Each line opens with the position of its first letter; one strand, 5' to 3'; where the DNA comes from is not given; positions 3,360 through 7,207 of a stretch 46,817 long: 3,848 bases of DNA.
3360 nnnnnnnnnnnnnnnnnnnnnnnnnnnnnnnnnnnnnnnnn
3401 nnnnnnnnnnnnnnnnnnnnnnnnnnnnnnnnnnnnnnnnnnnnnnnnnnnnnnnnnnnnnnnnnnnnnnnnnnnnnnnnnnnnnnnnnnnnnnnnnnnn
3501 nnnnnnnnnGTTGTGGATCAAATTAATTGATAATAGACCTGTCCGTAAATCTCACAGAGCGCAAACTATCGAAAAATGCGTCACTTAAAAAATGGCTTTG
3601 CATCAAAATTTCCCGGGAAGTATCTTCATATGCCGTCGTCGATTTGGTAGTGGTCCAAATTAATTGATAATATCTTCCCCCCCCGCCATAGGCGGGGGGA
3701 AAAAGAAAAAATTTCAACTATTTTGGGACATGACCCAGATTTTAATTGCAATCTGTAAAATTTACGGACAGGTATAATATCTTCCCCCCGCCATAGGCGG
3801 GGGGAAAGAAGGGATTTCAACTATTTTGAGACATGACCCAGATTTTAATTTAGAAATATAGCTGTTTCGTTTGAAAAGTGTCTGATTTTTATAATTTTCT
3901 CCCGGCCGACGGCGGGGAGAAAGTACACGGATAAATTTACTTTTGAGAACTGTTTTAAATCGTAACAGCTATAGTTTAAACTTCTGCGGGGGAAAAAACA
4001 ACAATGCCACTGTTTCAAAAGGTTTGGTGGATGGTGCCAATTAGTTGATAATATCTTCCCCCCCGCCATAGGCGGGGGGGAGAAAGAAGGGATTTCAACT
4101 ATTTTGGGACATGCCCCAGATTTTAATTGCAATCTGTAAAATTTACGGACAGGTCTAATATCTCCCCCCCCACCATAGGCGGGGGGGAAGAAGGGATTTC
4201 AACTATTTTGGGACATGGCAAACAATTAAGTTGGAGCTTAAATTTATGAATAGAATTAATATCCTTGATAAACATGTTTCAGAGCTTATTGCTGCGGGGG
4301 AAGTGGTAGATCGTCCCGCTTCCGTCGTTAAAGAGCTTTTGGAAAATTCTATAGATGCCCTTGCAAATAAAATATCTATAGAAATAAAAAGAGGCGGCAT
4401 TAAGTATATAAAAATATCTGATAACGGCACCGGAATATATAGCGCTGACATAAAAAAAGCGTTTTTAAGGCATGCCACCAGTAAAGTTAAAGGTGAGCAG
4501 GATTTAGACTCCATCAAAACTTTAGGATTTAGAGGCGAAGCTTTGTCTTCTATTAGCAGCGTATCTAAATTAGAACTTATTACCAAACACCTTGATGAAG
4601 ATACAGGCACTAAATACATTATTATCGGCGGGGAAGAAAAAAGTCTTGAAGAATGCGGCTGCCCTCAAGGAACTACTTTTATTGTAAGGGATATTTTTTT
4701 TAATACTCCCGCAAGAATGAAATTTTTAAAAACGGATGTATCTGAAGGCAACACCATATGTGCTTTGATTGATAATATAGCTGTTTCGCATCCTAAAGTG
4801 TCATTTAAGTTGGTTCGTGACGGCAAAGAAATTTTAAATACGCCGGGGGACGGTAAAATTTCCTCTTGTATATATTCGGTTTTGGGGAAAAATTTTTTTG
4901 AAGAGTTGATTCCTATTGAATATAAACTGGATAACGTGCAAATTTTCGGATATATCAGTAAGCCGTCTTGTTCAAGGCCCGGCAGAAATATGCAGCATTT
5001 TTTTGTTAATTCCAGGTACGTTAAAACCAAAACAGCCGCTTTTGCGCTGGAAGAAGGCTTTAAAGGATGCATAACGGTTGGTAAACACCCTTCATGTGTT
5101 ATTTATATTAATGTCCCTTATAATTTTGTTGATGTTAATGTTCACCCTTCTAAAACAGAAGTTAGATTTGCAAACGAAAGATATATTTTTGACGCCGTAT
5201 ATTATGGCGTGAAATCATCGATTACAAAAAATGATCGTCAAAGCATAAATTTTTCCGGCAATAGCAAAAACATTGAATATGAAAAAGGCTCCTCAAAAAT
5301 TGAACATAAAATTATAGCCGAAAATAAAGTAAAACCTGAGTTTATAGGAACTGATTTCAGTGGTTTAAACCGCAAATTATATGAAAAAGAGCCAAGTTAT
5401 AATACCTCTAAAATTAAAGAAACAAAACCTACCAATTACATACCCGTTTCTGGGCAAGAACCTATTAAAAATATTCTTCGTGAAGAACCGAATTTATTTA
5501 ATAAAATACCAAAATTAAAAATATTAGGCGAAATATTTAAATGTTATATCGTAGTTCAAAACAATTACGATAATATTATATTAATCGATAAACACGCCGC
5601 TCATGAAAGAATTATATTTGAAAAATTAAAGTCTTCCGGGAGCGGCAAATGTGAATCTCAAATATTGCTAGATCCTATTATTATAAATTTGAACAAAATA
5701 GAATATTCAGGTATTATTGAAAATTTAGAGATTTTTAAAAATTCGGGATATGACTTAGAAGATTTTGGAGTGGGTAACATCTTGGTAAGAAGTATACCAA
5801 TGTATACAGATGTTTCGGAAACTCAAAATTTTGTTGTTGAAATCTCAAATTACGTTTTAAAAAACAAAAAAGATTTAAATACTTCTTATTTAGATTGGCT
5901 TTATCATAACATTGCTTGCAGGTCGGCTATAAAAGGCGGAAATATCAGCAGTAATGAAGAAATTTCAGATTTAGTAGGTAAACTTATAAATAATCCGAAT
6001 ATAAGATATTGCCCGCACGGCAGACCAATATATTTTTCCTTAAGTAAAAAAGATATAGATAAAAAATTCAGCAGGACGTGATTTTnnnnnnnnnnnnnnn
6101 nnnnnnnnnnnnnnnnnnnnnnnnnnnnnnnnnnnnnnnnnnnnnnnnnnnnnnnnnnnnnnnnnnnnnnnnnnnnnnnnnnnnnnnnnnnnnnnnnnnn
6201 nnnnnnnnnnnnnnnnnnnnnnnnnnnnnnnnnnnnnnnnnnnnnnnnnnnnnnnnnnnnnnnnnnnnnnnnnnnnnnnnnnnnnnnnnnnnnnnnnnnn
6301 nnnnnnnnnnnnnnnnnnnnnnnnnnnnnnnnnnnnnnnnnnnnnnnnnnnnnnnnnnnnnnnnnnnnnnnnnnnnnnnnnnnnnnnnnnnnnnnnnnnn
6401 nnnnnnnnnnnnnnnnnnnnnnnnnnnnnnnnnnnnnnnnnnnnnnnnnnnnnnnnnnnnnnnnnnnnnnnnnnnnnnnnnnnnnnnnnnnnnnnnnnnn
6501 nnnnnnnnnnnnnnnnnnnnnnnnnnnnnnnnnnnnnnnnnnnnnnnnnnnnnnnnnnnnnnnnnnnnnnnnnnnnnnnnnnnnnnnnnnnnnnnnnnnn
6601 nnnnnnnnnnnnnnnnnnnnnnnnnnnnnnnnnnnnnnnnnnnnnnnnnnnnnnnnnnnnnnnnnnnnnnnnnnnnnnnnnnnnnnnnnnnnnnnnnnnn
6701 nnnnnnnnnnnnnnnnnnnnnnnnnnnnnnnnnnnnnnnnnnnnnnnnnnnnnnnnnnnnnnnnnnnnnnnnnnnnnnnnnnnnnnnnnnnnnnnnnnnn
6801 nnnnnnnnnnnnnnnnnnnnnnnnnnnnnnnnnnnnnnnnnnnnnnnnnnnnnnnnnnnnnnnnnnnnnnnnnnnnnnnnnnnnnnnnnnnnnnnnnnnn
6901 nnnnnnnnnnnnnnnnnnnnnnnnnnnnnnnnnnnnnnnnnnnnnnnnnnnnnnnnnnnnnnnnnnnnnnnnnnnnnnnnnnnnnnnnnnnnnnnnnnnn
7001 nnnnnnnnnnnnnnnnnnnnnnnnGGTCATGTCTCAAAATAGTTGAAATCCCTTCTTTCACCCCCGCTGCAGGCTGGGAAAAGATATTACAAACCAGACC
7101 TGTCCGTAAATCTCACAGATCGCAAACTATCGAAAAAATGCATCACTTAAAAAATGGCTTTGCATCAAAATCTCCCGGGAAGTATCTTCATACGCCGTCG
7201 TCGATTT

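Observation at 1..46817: Intergenic DNA is saturated by six or more families of hairpin-cored miniature elements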

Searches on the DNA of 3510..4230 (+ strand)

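Call 73: search_dna_similar(query=window:3510-4230:+, collection=plasmids, mode=distant, max_evalue=0.001, max_rows=10)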
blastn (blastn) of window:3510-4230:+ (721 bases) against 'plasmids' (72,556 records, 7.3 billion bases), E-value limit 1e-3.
No match.

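Call 74: search_dna_similar(query=window:3510-4230:+, collection=phages, mode=distant, max_evalue=0.001, max_rows=10)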
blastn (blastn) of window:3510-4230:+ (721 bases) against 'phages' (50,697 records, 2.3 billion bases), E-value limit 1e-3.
No match.

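Call 96: search_dna_similar(query=window:3510-4230:+, collection=ecoli_genomes, mode=distant, max_evalue=0.001, max_rows=5)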
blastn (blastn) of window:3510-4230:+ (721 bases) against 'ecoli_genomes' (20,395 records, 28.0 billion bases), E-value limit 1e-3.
No match.

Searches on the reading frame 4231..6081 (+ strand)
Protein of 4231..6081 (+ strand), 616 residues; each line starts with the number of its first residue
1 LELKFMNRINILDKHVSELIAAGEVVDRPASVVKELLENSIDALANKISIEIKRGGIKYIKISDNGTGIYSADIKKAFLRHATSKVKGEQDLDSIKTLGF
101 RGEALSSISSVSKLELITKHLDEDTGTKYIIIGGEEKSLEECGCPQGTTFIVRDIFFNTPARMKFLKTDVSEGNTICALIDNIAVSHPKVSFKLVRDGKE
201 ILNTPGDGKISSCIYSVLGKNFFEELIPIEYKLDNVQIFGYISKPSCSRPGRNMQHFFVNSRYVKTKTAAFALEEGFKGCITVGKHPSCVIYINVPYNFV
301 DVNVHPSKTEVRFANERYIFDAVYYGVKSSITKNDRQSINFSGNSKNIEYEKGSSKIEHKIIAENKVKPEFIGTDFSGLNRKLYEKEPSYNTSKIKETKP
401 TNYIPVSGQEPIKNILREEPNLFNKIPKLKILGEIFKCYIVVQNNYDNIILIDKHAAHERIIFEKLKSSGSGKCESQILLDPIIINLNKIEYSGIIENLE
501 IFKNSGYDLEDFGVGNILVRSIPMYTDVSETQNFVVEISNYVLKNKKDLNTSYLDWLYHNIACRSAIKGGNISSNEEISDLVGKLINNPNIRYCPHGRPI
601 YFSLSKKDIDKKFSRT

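Call 8: search_protein_families(library=ncbifam, proteins=[window:4231-6081:+])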
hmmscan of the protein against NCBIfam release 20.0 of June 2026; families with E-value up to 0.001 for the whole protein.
window:4231-6081:+ (616 aa): 10 families
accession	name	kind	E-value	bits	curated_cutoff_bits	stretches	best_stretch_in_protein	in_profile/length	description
TIGR00585.2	mutl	equivalog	1.5e-150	502.8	180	1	9-543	1-554/555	DNA mismatch repair endonuclease MutL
NF000950.0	PRK00095.1-3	equivalog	5.4e-138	461.2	756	1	6-615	1-636/641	DNA mismatch repair endonuclease MutL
NF000949.0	PRK00095.1-2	equivalog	4.8e-130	435.5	750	1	6-615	4-632/634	DNA mismatch repair endonuclease MutL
NF000953.0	PRK00095.2-4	equivalog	1.2e-129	434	693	1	9-615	3-610/611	DNA mismatch repair endonuclease MutL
NF000952.0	PRK00095.2-2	subfamily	5e-125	418.4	840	1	9-615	3-622/623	DNA mismatch repair endonuclease MutL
NF000948.0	PRK00095.1-1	equivalog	3.1e-101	340.2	701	1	9-565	3-580/625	DNA mismatch repair endonuclease MutL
NF000951.0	PRK00095.2-1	equivalog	4.8e-86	289.6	391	2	6-346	2-347/559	DNA mismatch repair endonuclease MutL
NF000954.0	PRK00095.2-5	equivalog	1.3e-71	241.8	937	1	7-540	5-522/588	DNA mismatch repair endonuclease MutL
NF050001.1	restrict_BbrUII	equivalog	1.5e-07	30.4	550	1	30-89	22-79/659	BbrUII/HgiDII family restriction enzyme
NF003218.0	PRK04184.1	equivalog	0.00026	19.6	274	1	32-80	40-97/539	DNA topoisomerase VI subunit B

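Call 24: find_homologous_proteins(query=window:4231-6081:+, max_evalue=1e-30)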
Query window:4231-6081:+ (616 aa): 8000 proteins with E <= 1e-30 among 8000 candidates; the best 120 are listed.
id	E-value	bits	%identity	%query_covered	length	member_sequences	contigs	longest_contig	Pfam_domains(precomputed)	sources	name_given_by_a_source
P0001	0.0e+0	1365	100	99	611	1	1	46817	PF01119.26,PF08676.17,PF02518.32,PF13589.13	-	-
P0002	0.0e+0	1338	98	99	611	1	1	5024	PF01119.26,PF08676.17,PF02518.32,PF13589.13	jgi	jgi:DNA mismatch repair protein MutL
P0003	0.0e+0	1050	75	99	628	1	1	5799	PF01119.26,PF08676.17,PF02518.32,PF13589.13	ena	-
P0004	0.0e+0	1049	76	99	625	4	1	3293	PF01119.26,PF08676.17,PF02518.32,PF13589.13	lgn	-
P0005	0.0e+0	1043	75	99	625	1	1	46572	PF01119.26,PF08676.17,PF02518.32,PF13589.13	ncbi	-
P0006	0.0e+0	1033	75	99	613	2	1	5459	PF01119.26,PF08676.17,PF02518.32,PF13589.13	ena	-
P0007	0.0e+0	1012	74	99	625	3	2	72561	PF01119.26,PF08676.17,PF02518.32,PF13589.13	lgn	-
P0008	7.0e-218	743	54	99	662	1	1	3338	PF01119.26,PF08676.17,PF02518.32,PF13589.13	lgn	-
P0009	1.1e-213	729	57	99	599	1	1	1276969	PF01119.26,PF08676.17,PF02518.32,PF13589.13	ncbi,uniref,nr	ncbi:MAG: DNA mismatch repair endonuclease MutL [Candidatus Paraimprobicoccus trichonymphae]|uniref:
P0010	1.4e-213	729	51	99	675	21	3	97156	PF01119.26,PF08676.17,PF02518.32,PF13589.13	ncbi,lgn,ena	-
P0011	2.0e-213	728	58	70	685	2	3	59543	PF01119.26,PF08676.17,PF02518.32,PF13589.13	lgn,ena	-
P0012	1.1e-208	713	63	56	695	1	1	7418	PF01119.26,PF08676.17,PF02518.32,PF13589.13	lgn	-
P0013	1.2e-207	709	53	99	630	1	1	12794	PF01119.26,PF08676.17,PF02518.32,PF13589.13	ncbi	-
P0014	5.5e-206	704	63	55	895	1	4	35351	PF01119.26,PF08676.17,PF02518.32,PF13589.13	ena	-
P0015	3.7e-203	694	51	99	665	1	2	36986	PF01119.26,PF08676.17,PF02518.32,PF13589.13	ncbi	-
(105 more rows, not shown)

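Call 25: find_encoding_contigs(protein=P0005, flank=10000, max_places=2)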
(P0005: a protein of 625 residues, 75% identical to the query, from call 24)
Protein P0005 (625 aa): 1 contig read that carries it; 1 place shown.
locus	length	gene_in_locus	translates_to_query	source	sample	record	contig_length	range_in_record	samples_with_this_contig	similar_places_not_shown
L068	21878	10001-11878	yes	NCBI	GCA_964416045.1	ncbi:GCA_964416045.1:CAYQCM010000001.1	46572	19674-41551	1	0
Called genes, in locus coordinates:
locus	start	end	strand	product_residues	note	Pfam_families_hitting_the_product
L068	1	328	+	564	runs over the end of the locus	PF03485:Arg_tRNA_synt_N, PF00750:tRNA-synt_1d, PF05746:DALR_1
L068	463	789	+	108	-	PF00829:Ribosomal_L21p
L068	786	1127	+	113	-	PF04327:Peptidase_Prp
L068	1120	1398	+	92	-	PF01016:Ribosomal_L27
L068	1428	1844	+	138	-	-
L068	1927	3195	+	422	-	PF01018:GTP1_OBG, PF01926:MMR_HSR1, PF02421:FeoB_N, PF09269:DUF1967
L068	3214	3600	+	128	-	PF00636:Ribonuclease_3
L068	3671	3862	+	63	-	-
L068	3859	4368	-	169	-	PF18927:CrtO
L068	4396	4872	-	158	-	-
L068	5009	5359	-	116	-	PF02452:PemK_toxin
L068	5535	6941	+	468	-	PF00919:UPF0004, PF04055:Radical_SAM, PF01938:TRAM (weak)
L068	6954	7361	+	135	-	PF06133:Com_YlbF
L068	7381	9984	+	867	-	PF01624:MutS_I, PF05188:MutS_II, PF05192:MutS_III, PF05190:MutS_IV, PF00488:MutS_V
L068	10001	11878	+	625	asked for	PF02518:HATPase_c, PF13589:HATPase_c_3, PF01119:DNA_mis_repair, PF08676:MutL_C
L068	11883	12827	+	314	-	PF01745:IPT, PF01715:IPPT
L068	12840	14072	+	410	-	PF26018:BSH_RND_rel, PF26011:Beta-barrel_RND_rel (weak)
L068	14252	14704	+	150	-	PF04472:SepF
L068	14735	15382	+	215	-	PF05103:DivIVA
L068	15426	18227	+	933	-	PF00133:tRNA-synt_1, PF01406:tRNA-synt_1e (faint), PF09334:tRNA-synt_1g, PF13603:tRNA-synt_1_2 (weak), PF09334:tRNA-synt_1g (weak), PF01921:tRNA-synt_1f (weak), PF08264:Anticodon_1, PF06827:zf-FPG_IleRS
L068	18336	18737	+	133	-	PF01252:Peptidase_A8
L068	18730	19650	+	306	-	PF00849:PseudoU_synth_2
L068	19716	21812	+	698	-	PF13089:PP_kinase_N, PF02503:PP_kinase, PF17941:PP_kinase_C_1, PF13091:PLDc_2 (faint), PF13090:PP_kinase_C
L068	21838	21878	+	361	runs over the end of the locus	PF00365:PFK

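Call 26: find_encoding_contigs(protein=P0007, flank=10000, max_places=2)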
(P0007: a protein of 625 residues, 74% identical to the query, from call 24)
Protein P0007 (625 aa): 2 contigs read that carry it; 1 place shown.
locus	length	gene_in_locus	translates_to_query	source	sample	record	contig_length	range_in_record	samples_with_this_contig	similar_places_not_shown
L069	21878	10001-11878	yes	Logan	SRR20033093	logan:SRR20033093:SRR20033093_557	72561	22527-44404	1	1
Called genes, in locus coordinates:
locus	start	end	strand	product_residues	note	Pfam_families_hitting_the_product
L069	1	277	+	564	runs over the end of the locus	PF03485:Arg_tRNA_synt_N, PF00750:tRNA-synt_1d, PF05746:DALR_1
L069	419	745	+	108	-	PF00829:Ribosomal_L21p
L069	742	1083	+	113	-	PF04327:Peptidase_Prp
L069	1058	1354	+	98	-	PF01016:Ribosomal_L27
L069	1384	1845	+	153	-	-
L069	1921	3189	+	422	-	PF01018:GTP1_OBG, PF01926:MMR_HSR1, PF02421:FeoB_N, PF09269:DUF1967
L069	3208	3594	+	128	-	PF00636:Ribonuclease_3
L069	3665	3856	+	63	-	-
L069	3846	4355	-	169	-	PF18927:CrtO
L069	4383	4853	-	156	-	-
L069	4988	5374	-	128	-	PF02452:PemK_toxin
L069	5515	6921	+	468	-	PF00919:UPF0004, PF04055:Radical_SAM, PF01938:TRAM (faint)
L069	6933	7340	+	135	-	PF06133:Com_YlbF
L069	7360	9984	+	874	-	PF01624:MutS_I, PF05188:MutS_II, PF05192:MutS_III, PF05190:MutS_IV, PF00488:MutS_V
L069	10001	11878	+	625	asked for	PF02518:HATPase_c (weak), PF13589:HATPase_c_3, PF01119:DNA_mis_repair, PF08676:MutL_C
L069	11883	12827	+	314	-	PF01745:IPT, PF01715:IPPT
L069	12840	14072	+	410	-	PF26018:BSH_RND_rel (weak), PF26011:Beta-barrel_RND_rel (weak)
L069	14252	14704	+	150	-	PF04472:SepF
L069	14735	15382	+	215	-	PF05103:DivIVA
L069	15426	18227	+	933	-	PF00133:tRNA-synt_1, PF01406:tRNA-synt_1e (faint), PF09334:tRNA-synt_1g, PF13603:tRNA-synt_1_2 (weak), PF09334:tRNA-synt_1g (weak), PF01921:tRNA-synt_1f (weak), PF08264:Anticodon_1, PF06827:zf-FPG_IleRS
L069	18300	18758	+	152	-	PF01252:Peptidase_A8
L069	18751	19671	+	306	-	PF01479:S4, PF00849:PseudoU_synth_2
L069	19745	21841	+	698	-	PF13089:PP_kinase_N, PF02503:PP_kinase, PF17941:PP_kinase_C_1, PF13091:PLDc_2 (faint), PF13090:PP_kinase_C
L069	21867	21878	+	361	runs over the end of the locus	PF00365:PFK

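Call 27: find_encoding_contigs(protein=P0002, flank=10000, max_places=2)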
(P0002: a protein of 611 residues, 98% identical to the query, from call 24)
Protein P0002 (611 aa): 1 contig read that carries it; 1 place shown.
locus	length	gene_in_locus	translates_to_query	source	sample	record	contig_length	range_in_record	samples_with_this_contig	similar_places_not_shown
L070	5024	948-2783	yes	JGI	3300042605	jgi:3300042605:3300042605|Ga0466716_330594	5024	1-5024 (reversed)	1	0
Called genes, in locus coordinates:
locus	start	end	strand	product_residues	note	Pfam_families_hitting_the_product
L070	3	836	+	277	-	?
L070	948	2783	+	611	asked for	PF02518:HATPase_c (weak), PF13589:HATPase_c_3, PF01119:DNA_mis_repair, PF08676:MutL_C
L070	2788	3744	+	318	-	PF01745:IPT, PF01715:IPPT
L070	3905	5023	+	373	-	?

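Call 66: find_encoding_contigs(protein=P0009, flank=10000, max_places=1)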
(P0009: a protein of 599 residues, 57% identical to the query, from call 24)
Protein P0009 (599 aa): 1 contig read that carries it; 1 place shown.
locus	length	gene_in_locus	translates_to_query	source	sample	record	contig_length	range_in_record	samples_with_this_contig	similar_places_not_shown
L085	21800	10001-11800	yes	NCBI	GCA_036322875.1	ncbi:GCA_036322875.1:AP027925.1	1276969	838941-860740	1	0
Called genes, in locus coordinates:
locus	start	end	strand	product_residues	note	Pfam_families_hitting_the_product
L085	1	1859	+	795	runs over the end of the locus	-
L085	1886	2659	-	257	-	PF01026:TatD_DNase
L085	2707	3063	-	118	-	PF02021:UPF0102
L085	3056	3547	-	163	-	-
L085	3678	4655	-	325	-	PF01210:NAD_Gly3P_dh_N, PF02558:ApbA (faint), PF07479:NAD_Gly3P_dh_C, PF20618:GPD_NAD_C_bact (weak)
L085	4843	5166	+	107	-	-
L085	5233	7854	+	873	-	PF00133:tRNA-synt_1, PF01406:tRNA-synt_1e (faint), PF09334:tRNA-synt_1g, PF13603:tRNA-synt_1_2 (faint), PF09334:tRNA-synt_1g, PF08264:Anticodon_1, PF10458:Val_tRNA-synt_C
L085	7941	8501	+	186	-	PF01195:Pept_tRNA_hydro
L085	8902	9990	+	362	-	PF17853:GGDEF_2, PF13556:HTH_30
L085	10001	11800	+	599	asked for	PF02518:HATPase_c (faint), PF13589:HATPase_c_3, PF01119:DNA_mis_repair, PF08676:MutL_C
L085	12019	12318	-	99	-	PF00249:Myb_DNA-binding, PF13921:Myb_DNA-bind_6 (weak)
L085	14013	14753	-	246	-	PF02463:SMC_N, PF00005:ABC_tran, PF13304:AAA_21 (faint)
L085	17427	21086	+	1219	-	PF04563:RNA_pol_Rpb2_1, PF04561:RNA_pol_Rpb2_2, PF04565:RNA_pol_Rpb2_3, PF10385:RNA_pol_Rpb2_45, PF00562:RNA_pol_Rpb2_6, PF04560:RNA_pol_Rpb2_7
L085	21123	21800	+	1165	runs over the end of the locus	PF04997:RNA_pol_Rpb1_1, PF00623:RNA_pol_Rpb1_2, PF04983:RNA_pol_Rpb1_3, PF05000:RNA_pol_Rpb1_4, PF04998:RNA_pol_Rpb1_5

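Call 67: find_encoding_contigs(protein=P0003, flank=10000, max_places=1)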
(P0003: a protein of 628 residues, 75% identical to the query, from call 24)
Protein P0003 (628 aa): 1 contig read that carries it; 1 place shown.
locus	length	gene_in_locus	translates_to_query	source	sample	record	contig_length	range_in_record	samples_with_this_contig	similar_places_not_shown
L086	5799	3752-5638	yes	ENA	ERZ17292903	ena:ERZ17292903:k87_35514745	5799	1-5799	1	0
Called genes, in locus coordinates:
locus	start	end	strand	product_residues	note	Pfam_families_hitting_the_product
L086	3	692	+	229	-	?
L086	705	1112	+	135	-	PF06133:Com_YlbF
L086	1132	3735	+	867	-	PF01624:MutS_I, PF05188:MutS_II, PF05192:MutS_III, PF05190:MutS_IV, PF00488:MutS_V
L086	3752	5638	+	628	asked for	PF02518:HATPase_c (weak), PF13589:HATPase_c_3, PF01119:DNA_mis_repair, PF08676:MutL_C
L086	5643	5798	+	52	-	?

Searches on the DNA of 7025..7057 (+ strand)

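Call 102: search_dna_similar(query=window:7025-7057:+, collection=plasmids, mode=distant, max_evalue=10, max_rows=25)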
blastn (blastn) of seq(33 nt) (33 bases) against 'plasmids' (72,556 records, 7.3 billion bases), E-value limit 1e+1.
Records with a match: 2; places in all: 2; records where one place covers at least 80% of the query: 0.
Best place of each record, by identity: 90-95% 2.
By first word of the organism name: Methanosarcina 2.
By predicted mobility (MOB-suite, as given by PLSDB): non-mobilizable 2.
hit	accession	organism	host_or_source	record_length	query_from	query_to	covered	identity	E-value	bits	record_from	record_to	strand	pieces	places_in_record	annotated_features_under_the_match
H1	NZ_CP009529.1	Methanosarcina barkeri 227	-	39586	3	25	70%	91.3%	3e+0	34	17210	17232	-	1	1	AAA family ATPase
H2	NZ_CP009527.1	Methanosarcina barkeri MS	-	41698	3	25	70%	91.3%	3e+0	34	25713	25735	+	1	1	AAA family ATPase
